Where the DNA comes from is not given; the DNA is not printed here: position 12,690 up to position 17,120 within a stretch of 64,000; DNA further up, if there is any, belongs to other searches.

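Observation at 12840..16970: Giant 1376-aa acidic helical protein with a C-terminal minimal nucleotidyltransferase signature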

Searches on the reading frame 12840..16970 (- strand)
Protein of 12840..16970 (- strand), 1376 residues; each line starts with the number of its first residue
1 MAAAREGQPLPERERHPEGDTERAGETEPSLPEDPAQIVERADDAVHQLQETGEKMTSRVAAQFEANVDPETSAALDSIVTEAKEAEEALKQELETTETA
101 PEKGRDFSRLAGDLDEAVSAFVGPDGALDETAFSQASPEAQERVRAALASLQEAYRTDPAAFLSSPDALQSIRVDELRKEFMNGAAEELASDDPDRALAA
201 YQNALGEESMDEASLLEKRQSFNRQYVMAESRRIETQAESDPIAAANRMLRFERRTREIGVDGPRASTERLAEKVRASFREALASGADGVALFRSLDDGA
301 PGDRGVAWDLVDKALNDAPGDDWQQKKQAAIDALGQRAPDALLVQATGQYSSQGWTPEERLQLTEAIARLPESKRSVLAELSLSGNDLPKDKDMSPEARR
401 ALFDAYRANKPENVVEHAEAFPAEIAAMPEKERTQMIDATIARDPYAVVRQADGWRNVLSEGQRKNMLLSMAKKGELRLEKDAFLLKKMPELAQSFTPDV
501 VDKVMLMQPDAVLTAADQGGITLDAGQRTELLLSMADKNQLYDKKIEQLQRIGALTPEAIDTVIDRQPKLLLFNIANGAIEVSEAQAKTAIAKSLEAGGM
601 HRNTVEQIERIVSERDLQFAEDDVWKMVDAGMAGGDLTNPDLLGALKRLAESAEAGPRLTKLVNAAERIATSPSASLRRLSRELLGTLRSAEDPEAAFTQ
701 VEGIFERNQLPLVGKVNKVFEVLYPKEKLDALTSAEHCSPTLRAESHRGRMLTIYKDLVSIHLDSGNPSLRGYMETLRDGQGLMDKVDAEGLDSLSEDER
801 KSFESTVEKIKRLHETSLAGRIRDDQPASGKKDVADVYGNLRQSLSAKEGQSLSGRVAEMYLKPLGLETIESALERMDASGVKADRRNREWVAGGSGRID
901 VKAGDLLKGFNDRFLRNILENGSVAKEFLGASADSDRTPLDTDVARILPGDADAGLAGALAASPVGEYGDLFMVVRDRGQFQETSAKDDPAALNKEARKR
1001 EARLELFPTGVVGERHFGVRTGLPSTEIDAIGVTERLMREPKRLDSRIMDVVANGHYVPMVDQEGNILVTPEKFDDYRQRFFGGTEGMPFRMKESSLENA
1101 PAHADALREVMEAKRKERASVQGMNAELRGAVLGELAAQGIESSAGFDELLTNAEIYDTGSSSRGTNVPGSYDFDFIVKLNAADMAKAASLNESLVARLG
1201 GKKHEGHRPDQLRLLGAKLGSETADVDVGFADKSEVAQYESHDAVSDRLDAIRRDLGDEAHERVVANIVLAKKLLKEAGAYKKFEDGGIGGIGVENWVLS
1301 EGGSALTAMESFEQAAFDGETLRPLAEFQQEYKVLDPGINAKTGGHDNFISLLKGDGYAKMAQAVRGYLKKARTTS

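Call 5: search_protein_families(library=pfam, proteins=[window:12840-16970:-], max_evalue=1)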
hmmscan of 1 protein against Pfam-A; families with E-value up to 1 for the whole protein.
window:12840-16970:- (1376 aa): 2 families
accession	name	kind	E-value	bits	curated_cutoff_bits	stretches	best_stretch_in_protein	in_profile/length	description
PF01909.29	NTP_transf_2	-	0.035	14.9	21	1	1148-1183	9-43/93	Nucleotidyltransferase domain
PF20216.3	DUF6576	-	0.24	12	27.3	1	783-804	21-42/47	Family of unknown function (DUF6576)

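Call 6: search_protein_families(library=phrogs, proteins=[window:12840-16970:-], max_evalue=0.1)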
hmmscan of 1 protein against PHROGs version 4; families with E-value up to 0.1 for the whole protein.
window:12840-16970:- (1376 aa): 0 families

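Call 7: search_solved_structures(query=window:12840-16970:-, max_evalue=1)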
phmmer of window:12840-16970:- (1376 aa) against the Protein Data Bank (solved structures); distinct sequences matched with E-value up to 1: 0.

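Call 10: find_homologous_proteins(query=window:12840-16970:-)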
Query window:12840-16970:- (1376 aa): 2 proteins with E <= 0.001 among 8000 candidates.
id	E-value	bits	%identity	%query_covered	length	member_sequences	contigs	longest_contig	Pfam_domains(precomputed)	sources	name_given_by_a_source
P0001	0.0e+0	2986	100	100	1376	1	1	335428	-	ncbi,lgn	-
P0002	0.0e+0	1587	56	100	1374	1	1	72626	-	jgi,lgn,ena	-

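Call 12: find_encoding_contigs(protein=P0002, flank=10000, max_places=4)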
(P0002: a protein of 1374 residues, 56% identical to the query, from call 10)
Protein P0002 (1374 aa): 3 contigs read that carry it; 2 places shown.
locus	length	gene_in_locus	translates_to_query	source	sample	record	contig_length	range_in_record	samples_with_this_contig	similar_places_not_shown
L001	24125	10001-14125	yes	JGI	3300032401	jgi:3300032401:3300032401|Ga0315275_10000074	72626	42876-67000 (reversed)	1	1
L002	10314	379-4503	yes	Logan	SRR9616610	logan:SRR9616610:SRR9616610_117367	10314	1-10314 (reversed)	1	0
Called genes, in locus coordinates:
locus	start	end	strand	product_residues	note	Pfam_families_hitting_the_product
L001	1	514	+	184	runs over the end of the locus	PF03703:bPH_2 (weak)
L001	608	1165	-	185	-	PF00265:TK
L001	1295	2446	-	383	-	PF00768:Peptidase_S11, PF13354:Beta-lactamase2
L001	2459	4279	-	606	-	PF16158:N_BRCA1_IG (faint), PF08486:SpoIID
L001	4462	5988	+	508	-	PF01943:Polysacc_synt, PF13440:Polysacc_synt_3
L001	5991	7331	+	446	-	PF04932:Wzy_C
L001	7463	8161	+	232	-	PF04973:NMN_transporter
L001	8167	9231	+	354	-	PF13521:AAA_28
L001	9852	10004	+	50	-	-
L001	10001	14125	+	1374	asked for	-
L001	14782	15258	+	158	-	-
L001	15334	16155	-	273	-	PF13489:Methyltransf_23, PF13847:Methyltransf_31, PF08241:Methyltransf_11, PF08242:Methyltransf_12, PF13649:Methyltransf_25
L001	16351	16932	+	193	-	PF04542:Sigma70_r2, PF08281:Sigma70_r4_2, PF04545:Sigma70_r4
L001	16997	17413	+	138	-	-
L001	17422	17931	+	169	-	-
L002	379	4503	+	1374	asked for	-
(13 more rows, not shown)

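Call 30: find_encoding_contigs(protein=P0001, flank=3000, max_places=3)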
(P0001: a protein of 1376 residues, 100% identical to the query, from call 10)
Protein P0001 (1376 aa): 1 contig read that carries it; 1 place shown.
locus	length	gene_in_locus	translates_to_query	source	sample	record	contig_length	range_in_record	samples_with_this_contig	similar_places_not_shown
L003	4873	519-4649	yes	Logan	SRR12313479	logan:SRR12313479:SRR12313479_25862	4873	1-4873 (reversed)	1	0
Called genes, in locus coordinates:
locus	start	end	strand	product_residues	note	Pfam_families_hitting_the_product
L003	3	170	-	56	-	?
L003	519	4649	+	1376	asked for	-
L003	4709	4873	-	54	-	?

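Call 31: search_protein_representatives(protein=window:12843-16442:-)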
Query: 1200 residues. Proteins with E-value up to 0.001 (for the whole library): 961; up to 1e-10: 826; up to 1e-30: 634. The best 150 are listed.
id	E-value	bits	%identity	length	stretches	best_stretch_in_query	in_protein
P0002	0.0e+00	1504.6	60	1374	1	1-1197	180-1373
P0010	1.5e-282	957.1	52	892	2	363-1199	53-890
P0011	2.8e-280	949.6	46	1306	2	399-1197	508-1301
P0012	1.6e-258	877.5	46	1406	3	358-1198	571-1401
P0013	6.8e-237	805.9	45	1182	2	320-1193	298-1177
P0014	6.2e-196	670.3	43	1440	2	488-1196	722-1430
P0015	8.4e-192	656.6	48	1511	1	490-1194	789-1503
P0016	2.0e-167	575.9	43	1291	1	477-1195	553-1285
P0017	5.4e-166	571.2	43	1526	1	486-1199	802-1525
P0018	8.4e-163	560.6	41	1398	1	480-1196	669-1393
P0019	1.0e-161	557.0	42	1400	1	460-1196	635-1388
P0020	1.6e-160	553.0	39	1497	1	450-1197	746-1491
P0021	5.4e-160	551.3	39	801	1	465-1196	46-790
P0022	3.6e-159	548.6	43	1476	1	487-1193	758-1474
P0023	1.5e-157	543.2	43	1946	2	482-1193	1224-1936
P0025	5.9e-156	537.9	41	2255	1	462-1194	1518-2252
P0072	6.0e-140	484.9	38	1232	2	486-1194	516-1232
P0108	6.0e-128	445.2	36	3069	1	487-1194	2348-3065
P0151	1.0e-113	398.1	36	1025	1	485-1194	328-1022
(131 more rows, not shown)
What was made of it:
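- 14283..14990 (-): Residues ~661-896: conserved all-helical first half of the family module. Motifs SPS(672-674), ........, SP(739-740), D757, S765/N767/S769, R887. The module boundary comes from 150 representatives that align from query residue ~485, which is protein residue ~661 (call 31).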

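Call 33: list_cluster_members(proteins=[P0001, P0002, P0010, P0011, P0012, P0013, P0014, P0015, P0025, P0108])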
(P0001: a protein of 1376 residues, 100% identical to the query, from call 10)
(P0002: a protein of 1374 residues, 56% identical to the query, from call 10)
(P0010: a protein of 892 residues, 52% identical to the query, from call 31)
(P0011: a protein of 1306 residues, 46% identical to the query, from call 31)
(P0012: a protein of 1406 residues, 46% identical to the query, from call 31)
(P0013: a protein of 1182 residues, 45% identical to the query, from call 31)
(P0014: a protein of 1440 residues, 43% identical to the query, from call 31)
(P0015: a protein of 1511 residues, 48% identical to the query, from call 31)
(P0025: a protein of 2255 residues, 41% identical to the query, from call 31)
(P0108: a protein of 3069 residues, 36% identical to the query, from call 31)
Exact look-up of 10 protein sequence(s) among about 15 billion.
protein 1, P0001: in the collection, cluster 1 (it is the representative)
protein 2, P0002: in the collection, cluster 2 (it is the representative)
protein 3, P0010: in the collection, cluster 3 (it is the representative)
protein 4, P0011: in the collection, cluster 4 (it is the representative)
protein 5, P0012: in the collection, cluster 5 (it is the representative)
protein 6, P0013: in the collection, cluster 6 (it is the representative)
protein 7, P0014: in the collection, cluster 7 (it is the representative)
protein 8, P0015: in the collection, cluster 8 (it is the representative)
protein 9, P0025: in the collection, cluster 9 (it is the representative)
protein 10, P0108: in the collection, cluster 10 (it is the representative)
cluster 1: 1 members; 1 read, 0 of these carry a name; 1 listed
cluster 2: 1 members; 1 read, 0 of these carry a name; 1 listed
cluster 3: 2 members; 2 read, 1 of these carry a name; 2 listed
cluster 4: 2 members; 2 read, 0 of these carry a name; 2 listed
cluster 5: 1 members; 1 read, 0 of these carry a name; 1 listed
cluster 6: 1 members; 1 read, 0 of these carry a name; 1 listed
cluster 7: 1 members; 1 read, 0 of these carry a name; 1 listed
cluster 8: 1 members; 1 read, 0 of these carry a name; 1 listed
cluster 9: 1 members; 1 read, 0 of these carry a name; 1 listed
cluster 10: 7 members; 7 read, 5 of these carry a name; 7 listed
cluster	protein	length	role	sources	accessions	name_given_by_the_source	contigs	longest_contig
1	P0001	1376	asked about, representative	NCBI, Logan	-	-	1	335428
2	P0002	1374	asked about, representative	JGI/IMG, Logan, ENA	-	-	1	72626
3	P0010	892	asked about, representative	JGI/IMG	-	-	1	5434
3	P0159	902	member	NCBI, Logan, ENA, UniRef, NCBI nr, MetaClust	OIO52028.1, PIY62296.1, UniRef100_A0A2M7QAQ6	hypothetical protein COY93_03480 [Candidatus Uhrbacteria bacterium ... | Uncharacterized protein n=1 Tax=Candidatus Uhrbacteria bacterium ... | MAG: hypothetical protein AUJ19_02830 [Parcubacteria group bacterium CG1_02_58_44]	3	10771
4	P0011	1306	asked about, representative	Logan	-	-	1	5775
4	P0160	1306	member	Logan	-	-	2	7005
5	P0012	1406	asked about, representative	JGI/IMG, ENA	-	-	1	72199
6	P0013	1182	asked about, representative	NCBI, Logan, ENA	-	-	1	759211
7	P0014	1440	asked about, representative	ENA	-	-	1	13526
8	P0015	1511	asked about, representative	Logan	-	-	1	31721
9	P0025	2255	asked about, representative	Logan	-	-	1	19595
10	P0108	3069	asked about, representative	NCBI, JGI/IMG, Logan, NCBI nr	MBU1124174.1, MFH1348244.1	hypothetical protein KJ652_06355 [Patescibacteria group bacterium] | hypothetical protein [Patescibacteria group bacterium]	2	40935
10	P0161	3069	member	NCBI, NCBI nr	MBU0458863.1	hypothetical protein KKF03_05480 [Patescibacteria group bacterium] | hypothetical protein [Patescibacteria group bacterium]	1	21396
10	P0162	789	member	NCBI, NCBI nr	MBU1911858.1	hypothetical protein KKG16_05605, partial [Patescibacteria group bacterium] | hypothetical protein [Patescibacteria group bacterium]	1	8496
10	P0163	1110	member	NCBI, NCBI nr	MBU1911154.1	hypothetical protein KKG16_01955, partial [Patescibacteria group bacterium] | hypothetical protein [Patescibacteria group bacterium]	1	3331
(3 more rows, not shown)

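Call 44: search_protein_families(library=pfam, proteins=[P0151, P0108, P0025, P0023], max_evalue=0.01)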
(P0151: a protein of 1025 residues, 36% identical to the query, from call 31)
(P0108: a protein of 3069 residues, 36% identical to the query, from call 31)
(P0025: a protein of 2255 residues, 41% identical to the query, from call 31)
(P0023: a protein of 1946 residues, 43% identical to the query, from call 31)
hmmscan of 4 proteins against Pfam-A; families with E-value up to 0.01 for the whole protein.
P0151 (1025 aa): 1 family
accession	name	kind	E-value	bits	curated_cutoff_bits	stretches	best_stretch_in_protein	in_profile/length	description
PF25082.1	GIPC1_GH2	-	4.2e-10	40.3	27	0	77-105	28-56/91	GIPC1-3 GH2 domain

P0108 (3069 aa): 0 families

P0025 (2255 aa): 0 families

P0023 (1946 aa): 0 families

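Call 55: search_protein_families(library=ncbifam, proteins=[window:12840-16970:-, P0072], max_evalue=0.1)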
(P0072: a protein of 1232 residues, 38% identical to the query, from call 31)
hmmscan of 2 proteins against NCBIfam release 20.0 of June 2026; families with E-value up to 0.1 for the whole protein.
window:12840-16970:- (1376 aa): 0 families

P0072 (1232 aa): 0 families

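Call 56: search_protein_families(library=padloc, proteins=[window:12840-16970:-, P0072], max_evalue=0.1)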
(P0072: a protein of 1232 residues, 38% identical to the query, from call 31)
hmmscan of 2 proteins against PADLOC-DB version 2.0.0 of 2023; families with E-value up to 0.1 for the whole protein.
window:12840-16970:- (1376 aa): 1 family
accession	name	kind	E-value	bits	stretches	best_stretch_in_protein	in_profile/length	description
PDLC00776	Cyclase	-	0.0087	13.5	1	1151-1187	41-77/287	oligonucleotide-cyclase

P0072 (1232 aa): 1 family
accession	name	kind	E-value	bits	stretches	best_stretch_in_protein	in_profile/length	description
PDLC00018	DruF2|DruF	-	0.034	9.9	1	241-293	477-527/929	Unknown function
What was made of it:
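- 13437..13496 (-): Residues 1159-1178, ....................: GS motif (G1160, S1161), R1164, T1166, and metal carboxylates D1173 and D1175. Pfam NTP_transf_2 and PADLOC cyclase partial hits fall here (calls 5, 56).
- On CD-NTase / CBASS: PADLOC cyclase E 0.0087 over 37 residues only (call 56).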
